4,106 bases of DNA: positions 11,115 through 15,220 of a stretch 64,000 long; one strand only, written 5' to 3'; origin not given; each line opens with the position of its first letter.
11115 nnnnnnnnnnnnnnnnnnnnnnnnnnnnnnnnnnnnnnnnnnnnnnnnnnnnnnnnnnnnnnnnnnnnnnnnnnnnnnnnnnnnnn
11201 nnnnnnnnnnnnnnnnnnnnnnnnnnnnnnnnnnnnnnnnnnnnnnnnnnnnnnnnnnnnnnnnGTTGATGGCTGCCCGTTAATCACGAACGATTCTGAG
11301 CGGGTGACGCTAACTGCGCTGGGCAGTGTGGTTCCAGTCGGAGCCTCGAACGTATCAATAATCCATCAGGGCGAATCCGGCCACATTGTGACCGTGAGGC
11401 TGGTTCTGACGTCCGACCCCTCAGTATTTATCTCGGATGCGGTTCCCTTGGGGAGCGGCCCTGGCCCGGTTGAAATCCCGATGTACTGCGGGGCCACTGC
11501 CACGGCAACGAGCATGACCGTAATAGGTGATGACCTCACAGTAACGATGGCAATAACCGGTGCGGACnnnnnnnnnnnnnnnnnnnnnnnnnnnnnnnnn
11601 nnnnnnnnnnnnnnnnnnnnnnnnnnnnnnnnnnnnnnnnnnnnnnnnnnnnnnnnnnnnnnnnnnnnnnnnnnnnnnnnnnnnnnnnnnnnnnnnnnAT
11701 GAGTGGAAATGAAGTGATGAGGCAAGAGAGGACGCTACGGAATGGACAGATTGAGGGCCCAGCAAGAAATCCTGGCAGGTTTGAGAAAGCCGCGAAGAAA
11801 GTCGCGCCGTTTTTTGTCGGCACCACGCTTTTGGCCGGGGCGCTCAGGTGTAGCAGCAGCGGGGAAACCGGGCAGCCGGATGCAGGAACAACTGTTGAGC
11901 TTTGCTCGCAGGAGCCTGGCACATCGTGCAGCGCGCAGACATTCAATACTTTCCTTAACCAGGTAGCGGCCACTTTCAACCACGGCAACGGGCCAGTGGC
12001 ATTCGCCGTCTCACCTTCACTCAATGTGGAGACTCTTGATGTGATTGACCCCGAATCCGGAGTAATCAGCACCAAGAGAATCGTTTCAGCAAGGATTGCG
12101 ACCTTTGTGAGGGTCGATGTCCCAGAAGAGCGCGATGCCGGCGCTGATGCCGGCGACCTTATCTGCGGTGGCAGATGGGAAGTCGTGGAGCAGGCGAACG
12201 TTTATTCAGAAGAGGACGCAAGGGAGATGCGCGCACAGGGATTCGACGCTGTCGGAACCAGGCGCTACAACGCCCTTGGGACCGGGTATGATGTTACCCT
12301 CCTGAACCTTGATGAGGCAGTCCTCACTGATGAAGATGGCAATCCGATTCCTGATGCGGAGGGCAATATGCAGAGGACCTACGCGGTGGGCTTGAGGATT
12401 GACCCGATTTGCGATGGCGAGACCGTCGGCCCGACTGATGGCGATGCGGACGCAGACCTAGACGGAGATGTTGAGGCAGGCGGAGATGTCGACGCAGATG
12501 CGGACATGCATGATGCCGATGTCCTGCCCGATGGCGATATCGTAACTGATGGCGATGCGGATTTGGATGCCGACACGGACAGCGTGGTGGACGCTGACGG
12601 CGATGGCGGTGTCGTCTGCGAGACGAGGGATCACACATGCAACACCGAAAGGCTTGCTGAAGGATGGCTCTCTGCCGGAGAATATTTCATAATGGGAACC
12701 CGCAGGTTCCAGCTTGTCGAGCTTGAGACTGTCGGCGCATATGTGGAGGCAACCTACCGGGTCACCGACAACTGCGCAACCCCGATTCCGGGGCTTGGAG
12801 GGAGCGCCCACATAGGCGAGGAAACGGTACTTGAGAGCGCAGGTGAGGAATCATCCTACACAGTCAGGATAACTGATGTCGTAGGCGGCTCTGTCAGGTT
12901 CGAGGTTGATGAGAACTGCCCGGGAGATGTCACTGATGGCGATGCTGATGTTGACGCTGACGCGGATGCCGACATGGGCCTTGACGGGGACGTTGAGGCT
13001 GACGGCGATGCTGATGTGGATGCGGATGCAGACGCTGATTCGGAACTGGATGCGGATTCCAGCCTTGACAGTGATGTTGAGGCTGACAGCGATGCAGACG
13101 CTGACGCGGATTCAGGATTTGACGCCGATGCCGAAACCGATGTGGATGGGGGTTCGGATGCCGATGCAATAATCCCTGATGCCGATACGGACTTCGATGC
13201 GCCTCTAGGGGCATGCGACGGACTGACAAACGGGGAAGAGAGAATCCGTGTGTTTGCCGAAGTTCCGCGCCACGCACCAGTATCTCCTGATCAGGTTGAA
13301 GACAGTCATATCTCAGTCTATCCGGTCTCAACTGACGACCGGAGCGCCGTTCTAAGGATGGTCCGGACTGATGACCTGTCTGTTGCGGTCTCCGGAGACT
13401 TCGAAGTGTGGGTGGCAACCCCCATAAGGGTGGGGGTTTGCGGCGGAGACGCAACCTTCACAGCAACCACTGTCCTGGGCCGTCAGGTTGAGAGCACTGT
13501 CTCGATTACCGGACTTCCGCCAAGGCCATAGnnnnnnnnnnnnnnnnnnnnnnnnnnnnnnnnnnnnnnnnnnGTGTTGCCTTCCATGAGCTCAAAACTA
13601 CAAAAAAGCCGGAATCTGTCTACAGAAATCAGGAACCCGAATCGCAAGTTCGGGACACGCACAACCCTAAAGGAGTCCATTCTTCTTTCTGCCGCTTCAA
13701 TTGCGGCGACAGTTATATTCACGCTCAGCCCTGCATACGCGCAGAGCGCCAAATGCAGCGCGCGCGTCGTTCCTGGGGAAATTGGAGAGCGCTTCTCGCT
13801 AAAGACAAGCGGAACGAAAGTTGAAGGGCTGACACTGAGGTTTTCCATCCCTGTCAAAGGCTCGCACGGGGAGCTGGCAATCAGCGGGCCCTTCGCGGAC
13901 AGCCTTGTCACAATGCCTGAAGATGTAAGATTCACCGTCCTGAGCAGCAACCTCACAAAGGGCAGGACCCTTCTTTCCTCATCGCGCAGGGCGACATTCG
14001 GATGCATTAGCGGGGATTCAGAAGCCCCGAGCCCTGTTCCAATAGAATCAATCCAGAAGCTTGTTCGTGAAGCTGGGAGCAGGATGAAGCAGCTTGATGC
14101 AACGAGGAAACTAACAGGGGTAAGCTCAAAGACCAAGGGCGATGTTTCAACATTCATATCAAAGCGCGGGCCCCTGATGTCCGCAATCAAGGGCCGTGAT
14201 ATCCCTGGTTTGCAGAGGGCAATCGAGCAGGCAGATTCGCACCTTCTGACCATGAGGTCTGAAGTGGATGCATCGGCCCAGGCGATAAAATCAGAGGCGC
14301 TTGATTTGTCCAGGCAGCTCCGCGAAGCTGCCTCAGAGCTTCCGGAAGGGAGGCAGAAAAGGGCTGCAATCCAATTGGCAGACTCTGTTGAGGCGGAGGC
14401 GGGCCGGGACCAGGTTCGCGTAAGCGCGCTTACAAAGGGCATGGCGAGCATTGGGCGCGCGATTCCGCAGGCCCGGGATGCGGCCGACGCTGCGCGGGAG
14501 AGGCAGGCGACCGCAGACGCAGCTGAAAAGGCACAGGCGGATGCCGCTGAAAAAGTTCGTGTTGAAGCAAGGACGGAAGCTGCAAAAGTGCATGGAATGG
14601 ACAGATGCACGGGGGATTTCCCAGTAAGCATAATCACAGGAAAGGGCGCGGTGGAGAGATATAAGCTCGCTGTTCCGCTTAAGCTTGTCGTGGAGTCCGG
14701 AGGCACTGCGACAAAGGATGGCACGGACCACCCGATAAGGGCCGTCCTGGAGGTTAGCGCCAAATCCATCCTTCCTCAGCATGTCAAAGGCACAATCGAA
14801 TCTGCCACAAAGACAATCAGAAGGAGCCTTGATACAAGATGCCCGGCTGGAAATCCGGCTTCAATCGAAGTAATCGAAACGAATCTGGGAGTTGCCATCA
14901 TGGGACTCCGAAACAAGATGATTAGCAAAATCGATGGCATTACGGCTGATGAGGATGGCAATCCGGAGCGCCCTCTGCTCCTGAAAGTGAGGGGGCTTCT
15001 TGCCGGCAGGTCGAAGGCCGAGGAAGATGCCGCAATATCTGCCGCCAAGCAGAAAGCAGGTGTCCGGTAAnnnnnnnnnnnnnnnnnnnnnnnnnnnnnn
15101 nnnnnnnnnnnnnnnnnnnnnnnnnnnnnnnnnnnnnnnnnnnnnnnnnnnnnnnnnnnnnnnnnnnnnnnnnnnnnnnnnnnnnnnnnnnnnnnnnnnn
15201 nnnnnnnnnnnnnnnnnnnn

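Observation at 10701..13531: Paralogous lipobox proteins built from alternating Asp-X arrays plus a shared C-terminal domain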

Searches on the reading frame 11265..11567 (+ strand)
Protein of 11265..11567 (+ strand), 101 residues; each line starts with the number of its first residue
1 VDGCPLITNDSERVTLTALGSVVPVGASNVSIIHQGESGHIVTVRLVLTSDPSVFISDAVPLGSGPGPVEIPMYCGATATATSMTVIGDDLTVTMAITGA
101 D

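Call 71: find_homologous_proteins(query=A5, max_evalue=0.01)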
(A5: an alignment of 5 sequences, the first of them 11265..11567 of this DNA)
Query A5 (5 sequences): 1217 candidates shared short words with the query, none scored E <= 0.01.

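Call 79: predict_structure(alignment_id=A6)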
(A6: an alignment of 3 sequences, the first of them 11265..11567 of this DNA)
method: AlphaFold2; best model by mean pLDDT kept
length: 101 residues; sequences in the alignment: 3
mean_pLDDT: 87.5   pTM: 0.77
mean pLDDT of the five models: 87.5, 85.9, 84.1, 81.3, 79.5
residues with pLDDT >= 90: 51; 70-90: 47; 50-70: 2; < 50: 1
segments of 3 or more residues with pLDDT < 50: none
pLDDT, mean of each block of 10 residues (from residue 1): 76 90 92 89 92 89 84 90 84 90 71
secondary structure, 60 per line:
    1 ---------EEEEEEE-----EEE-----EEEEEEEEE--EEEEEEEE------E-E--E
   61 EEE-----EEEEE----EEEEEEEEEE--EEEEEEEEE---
elements in order: E10-16 E22-24 E30-38 E41-48 E60-63 E69-73 E78-87 E90-98

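Call 81: fold_search(model_id=the predicted structure, library=pdb)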
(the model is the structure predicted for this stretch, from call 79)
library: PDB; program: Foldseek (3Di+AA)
matches with E <= 10: 614; with E <= 0.001: 0
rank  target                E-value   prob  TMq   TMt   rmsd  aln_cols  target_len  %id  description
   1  3tfz_F                1.6e-01  0.35  0.30  0.22   8.4       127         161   10  Crystal structure of Zhui aromatase/cyclase from Streptomcyes sp. R1128 (released 2011-09-14)
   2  3tfz_A                2.0e-01  0.11  0.20  0.15  15.1       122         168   11  Crystal structure of Zhui aromatase/cyclase from Streptomcyes sp. R1128 (released 2011-09-14)
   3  3tfz_C                2.3e-01  0.35  0.32  0.24   7.7       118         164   11  Crystal structure of Zhui aromatase/cyclase from Streptomcyes sp. R1128 (released 2011-09-14)
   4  4f07_K                2.3e-01  0.18  0.27  0.20  11.3       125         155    9  Structure of the Styrene Monooxygenase Flavin Reductase (SMOB) from Pseudomonas putida S12 (released 2013-05-08)
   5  3uc0_B                2.4e-01  0.99  0.63  0.56   5.6       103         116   12  Crystal structure of domain I of the envelope glycoprotein ectodomain from dengue virus serotype 4 in complex with the (released 2011-12-14)
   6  9lq1_D                2.4e-01  0.30  0.32  0.30  14.0       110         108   11  Structure of human DNMT3A-TCL1A complex (released 2025-11-05)
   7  9lq2_E                2.4e-01  0.25  0.30  0.30  14.4       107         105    8  Structure of human dimeric NLRP7-TCL1A complex (released 2025-12-10)
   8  4f07_E                2.5e-01  0.18  0.28  0.21  10.6       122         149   11  Structure of the Styrene Monooxygenase Flavin Reductase (SMOB) from Pseudomonas putida S12 (released 2013-05-08)
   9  2l8o_MODEL_1_A        2.6e-01  0.21  0.28  0.21   9.3       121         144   10  Solution structure of Chr148 from Cytophaga hutchinsonii, Northeast Structural Genomics Consortium Target Chr1 (released 2011-03-02)
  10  3uc0_A                2.8e-01  0.99  0.63  0.58   5.1       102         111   12  Crystal structure of domain I of the envelope glycoprotein ectodomain from dengue virus serotype 4 in complex with the (released 2011-12-14)
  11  9lq2_G                2.9e-01  0.21  0.29  0.28  14.6       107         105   10  Structure of human dimeric NLRP7-TCL1A complex (released 2025-12-10)
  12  4f07_D                2.9e-01  0.16  0.27  0.20  11.5       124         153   11  Structure of the Styrene Monooxygenase Flavin Reductase (SMOB) from Pseudomonas putida S12 (released 2013-05-08)
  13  7aex                  3.2e-01  0.23  0.26  0.13   7.6        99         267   10  NRD-HEPN domains (N-terminal truncation) of Escherichia coli RnlA endoribonuclease (released 2021-06-09)
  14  1z94_E                3.2e-01  0.15  0.25  0.20   9.1       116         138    9  X-Ray Crystal Structure of Protein CV1439 from Chromobacterium violaceum. Northeast Structural Genomics Consortium Tar (released 2005-05-10)
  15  3p9v_B                3.4e-01  0.16  0.27  0.19  17.1       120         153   12  High Resolution Crystal Structure of protein Maqu_3174 from Marinobacter aquaeolei, Northeast Structural Genomics Cons (released 2010-10-27)
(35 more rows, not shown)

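Call 83: search_solved_structures(query=A6, max_evalue=10)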
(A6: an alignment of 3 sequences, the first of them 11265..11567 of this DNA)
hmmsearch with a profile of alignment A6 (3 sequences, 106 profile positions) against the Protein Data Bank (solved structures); distinct sequences matched with E-value up to 10: 1.
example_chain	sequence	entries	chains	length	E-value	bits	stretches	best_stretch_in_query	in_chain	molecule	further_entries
1vpv_A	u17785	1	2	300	1.5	12.4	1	21-74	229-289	UPF0230 protein TM1468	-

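Call 84: fold_search(model_id=the predicted structure, library=viral)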
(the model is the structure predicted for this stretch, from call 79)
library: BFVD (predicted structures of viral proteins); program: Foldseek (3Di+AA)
matches with E <= 10: 732; with E <= 0.001: 0
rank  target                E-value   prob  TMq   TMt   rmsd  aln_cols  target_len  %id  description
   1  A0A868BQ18            1.2e-02  0.99  0.48  0.20   6.0       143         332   12  (no name in the UniProt tables at hand)
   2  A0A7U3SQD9            1.9e-02  0.97  0.42  0.11   7.8       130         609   10  (no name in the UniProt tables at hand)
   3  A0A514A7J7            2.2e-02  0.97  0.44  0.24   7.6       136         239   12  (no name in the UniProt tables at hand)
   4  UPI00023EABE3         9.0e-02  1.00  0.64  0.41   3.4       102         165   10  (no name look-up for this kind of identifier)
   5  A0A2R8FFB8            9.5e-02  0.90  0.43  0.43   5.1       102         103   13  Uncharacterized protein [Cedratvirus Zaza IHUMI]
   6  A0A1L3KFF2            1.0e-01  0.69  0.32  0.05  11.9        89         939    8  (no name in the UniProt tables at hand)
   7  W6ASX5                1.1e-01  0.89  0.44  0.40   8.3       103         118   14  (no name in the UniProt tables at hand)
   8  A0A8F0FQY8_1          1.1e-01  0.44  0.28  0.05  13.1       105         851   10  ORF1 [Manihot esculenta associated ampelovirus 2]
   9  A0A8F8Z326            1.1e-01  0.51  0.30  0.04  12.3       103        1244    9  Alphavirus-like MT domain-containing protein (Fragment) [Sisal-associated Closterovirus A]
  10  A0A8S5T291            1.1e-01  0.20  0.24  0.20  15.0       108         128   18  Uncharacterized protein [Podoviridae sp. ctefc32]
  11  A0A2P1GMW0            1.4e-01  0.16  0.21  0.14  10.4        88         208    7  Membrane glycoprotein [Hainan hebius popei torovirus]
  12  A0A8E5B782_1          1.9e-01  0.41  0.31  0.05  12.6       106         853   11  (no name in the UniProt tables at hand)
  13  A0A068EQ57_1          2.0e-01  0.41  0.30  0.05  12.8        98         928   10  Polyprotein (Fragment) [Calzovirus]
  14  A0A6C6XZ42            2.1e-01  0.77  0.46  0.13   6.4       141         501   11  (no name in the UniProt tables at hand)
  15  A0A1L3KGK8            2.1e-01  0.10  0.20  0.04  14.9       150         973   11  Uncharacterized protein [Hubei noda-like virus 4]
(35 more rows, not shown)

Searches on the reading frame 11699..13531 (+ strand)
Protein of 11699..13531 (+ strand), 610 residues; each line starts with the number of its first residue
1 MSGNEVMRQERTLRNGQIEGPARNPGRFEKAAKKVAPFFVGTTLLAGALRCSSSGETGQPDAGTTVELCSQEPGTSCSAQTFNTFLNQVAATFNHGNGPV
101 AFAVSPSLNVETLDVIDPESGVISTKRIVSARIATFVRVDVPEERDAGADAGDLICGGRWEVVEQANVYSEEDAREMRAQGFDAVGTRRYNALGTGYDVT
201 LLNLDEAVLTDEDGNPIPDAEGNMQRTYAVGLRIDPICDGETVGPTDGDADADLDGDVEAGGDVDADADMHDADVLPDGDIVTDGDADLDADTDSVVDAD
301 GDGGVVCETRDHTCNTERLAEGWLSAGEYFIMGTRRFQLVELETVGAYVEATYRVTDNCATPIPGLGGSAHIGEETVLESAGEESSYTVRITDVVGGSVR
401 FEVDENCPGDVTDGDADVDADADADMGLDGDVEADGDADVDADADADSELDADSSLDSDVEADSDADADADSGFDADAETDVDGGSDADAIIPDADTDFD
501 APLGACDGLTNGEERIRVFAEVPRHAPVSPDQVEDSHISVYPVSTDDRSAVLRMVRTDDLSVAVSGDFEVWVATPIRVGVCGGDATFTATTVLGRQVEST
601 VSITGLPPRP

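Call 6: search_protein_families(library=pfam, proteins=[window:11699-13531:+], max_evalue=0.1)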
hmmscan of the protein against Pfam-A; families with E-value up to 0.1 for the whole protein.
window:11699-13531:+ (610 aa): 0 families

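Call 7: search_protein_families(library=ncbifam, proteins=[window:11699-13531:+], max_evalue=0.1)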
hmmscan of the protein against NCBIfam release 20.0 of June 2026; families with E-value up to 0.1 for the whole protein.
window:11699-13531:+ (610 aa): 4 families
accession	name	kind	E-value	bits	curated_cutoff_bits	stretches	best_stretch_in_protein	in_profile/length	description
NF012181.0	MSCRAMM_SdrD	exception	1.3e-14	52.7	2500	2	414-490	1188-1264/1379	MSCRAMM family adhesin SdrD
NF000535.3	MSCRAMM_SdrC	exception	4.1e-14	51.6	1700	2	414-490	754-830/963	MSCRAMM family adhesin SdrC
NF033609.2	MSCRAMM_ClfA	exception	2.8e-12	45.2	1150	2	413-498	665-749/934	MSCRAMM family adhesin clumping factor ClfA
NF033845.1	MSCRAMM_ClfB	exception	1.3e-10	39.9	999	1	214-500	570-789/871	MSCRAMM family adhesin clumping factor ClfB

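Call 10: find_encoding_contigs(protein=window:11699-13531:+, flank=10000, max_places=6)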
Protein window:11699-13531:+ (610 aa): no gene with exactly this product is on record in the collection.

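Call 42: predict_structure(protein=window:11699-13528:+)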
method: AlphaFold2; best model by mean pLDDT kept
length: 610 residues; sequences in the alignment: 1
mean_pLDDT: 38.3   pTM: 0.24
mean pLDDT of the five models: 38.3, 35.9, 32.6, 28.2, 27.5
residues with pLDDT >= 90: 0; 70-90: 0; 50-70: 56; < 50: 554
segments of 3 or more residues with pLDDT < 50: 1-84, 89-144, 146-149, 161-175, 177-210, 216-218, 224-233, 240-252, 260-262, 264-266, 270-285, 289-332, 334-430, 432-436, 472-610
pLDDT, mean of each block of 10 residues (from residue 1): 32 32 31 28 26 29 35 37 47 40 35 37 37 40 48 51 40 45 34 40 42 50 48 48 40 48 47 41 43 35 40 38 43 41 32 32 27 25 39 39 43 40 44 48 51 52 49 44 35 29 34 31 28 28 29 33 35 39 40 33 32
secondary structure, 60 per line:
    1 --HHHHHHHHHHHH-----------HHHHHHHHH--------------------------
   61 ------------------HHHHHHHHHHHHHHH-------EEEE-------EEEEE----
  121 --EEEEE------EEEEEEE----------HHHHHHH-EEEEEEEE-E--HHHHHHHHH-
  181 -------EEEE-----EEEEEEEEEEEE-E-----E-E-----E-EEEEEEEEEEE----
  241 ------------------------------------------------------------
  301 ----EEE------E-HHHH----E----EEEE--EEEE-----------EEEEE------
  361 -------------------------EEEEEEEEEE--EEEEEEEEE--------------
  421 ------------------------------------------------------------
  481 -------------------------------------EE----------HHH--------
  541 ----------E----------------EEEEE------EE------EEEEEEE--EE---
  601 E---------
elements in order (helices of 4 or more, strands of 3 or more residues): H3-14 H26-34 H79-93 E101-104 E112-116 E123-127 E134-140 H151-157 E159-166 H171-179 E188-191 E197-208 E226-236 E305-307 H316-319 E329-332 E335-338 E350-354 E386-395 E398-406 E568-572 E587-593

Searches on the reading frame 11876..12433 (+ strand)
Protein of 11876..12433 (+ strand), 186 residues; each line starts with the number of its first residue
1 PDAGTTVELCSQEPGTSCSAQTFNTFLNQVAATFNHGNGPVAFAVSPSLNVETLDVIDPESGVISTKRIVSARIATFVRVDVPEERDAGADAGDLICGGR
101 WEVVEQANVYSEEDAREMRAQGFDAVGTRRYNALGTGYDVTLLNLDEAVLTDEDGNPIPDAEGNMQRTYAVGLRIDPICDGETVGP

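Call 97: search_solved_structures(query=window:11876-12433:+, max_evalue=10)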
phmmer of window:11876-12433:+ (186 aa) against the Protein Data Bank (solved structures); distinct sequences matched with E-value up to 10: 1.
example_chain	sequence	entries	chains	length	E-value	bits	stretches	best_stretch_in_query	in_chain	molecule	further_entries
1io0_A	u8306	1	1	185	0.66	12.9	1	19-71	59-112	TROPOMODULIN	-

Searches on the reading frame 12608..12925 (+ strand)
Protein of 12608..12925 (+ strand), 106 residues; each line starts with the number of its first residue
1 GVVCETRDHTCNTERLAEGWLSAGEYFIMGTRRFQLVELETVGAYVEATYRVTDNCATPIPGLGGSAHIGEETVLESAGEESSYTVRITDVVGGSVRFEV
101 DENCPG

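Call 98: search_solved_structures(query=window:12608-12925:+, max_evalue=10)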
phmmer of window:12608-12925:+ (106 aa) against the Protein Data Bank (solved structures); distinct sequences matched with E-value up to 10: 1.
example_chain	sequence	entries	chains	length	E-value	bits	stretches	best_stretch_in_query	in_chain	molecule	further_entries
8dx0_A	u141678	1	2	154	0.35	14.3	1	27-84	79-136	Histidine kinase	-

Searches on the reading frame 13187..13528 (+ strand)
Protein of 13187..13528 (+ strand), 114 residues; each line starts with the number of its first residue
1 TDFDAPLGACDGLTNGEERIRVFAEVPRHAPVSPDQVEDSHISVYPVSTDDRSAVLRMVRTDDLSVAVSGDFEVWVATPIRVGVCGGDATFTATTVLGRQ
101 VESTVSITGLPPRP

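Call 27: search_protein_representatives(alignment_id=A2)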
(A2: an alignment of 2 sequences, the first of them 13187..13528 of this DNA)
Query: 2 sequences, 122 profile positions. Proteins with E-value up to 0.001 (for the whole library): 4; up to 1e-10: 3; up to 1e-30: 2. The best 4 are listed.
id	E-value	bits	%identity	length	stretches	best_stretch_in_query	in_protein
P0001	2.3e-57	208.4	-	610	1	1-122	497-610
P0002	4.5e-43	162.3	-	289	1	4-117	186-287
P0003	5.6e-21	90.9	-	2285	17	47-102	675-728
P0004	2.8e-04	37.0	-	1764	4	36-87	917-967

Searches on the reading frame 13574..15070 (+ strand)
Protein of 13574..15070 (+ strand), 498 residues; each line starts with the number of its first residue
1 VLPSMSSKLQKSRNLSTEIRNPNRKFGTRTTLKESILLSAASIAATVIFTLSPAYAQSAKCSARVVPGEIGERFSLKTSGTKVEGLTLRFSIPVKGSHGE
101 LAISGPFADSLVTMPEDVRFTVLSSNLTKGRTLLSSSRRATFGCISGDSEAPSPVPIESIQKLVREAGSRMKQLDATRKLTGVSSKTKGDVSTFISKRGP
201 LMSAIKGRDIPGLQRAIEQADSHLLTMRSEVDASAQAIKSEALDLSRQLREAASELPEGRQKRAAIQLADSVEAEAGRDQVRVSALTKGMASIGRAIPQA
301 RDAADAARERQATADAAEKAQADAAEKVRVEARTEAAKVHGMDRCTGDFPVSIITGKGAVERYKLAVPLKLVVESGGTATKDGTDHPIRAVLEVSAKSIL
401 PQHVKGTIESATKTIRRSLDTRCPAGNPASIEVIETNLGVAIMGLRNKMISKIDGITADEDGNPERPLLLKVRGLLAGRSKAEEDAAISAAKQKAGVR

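Call 6: search_protein_families(library=pfam, proteins=[window:13574-15070:+], max_evalue=0.1)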
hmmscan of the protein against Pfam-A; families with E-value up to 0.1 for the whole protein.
window:13574-15070:+ (498 aa): 1 family
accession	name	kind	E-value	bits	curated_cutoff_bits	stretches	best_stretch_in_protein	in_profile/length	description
PF21896.2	Talin_IBS2B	-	0.054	13.9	27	1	213-273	25-72/118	Talin IBS2B domain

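Call 7: search_protein_families(library=ncbifam, proteins=[window:13574-15070:+], max_evalue=0.1)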
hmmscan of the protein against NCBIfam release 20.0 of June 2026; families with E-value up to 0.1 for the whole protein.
window:13574-15070:+ (498 aa): 0 families
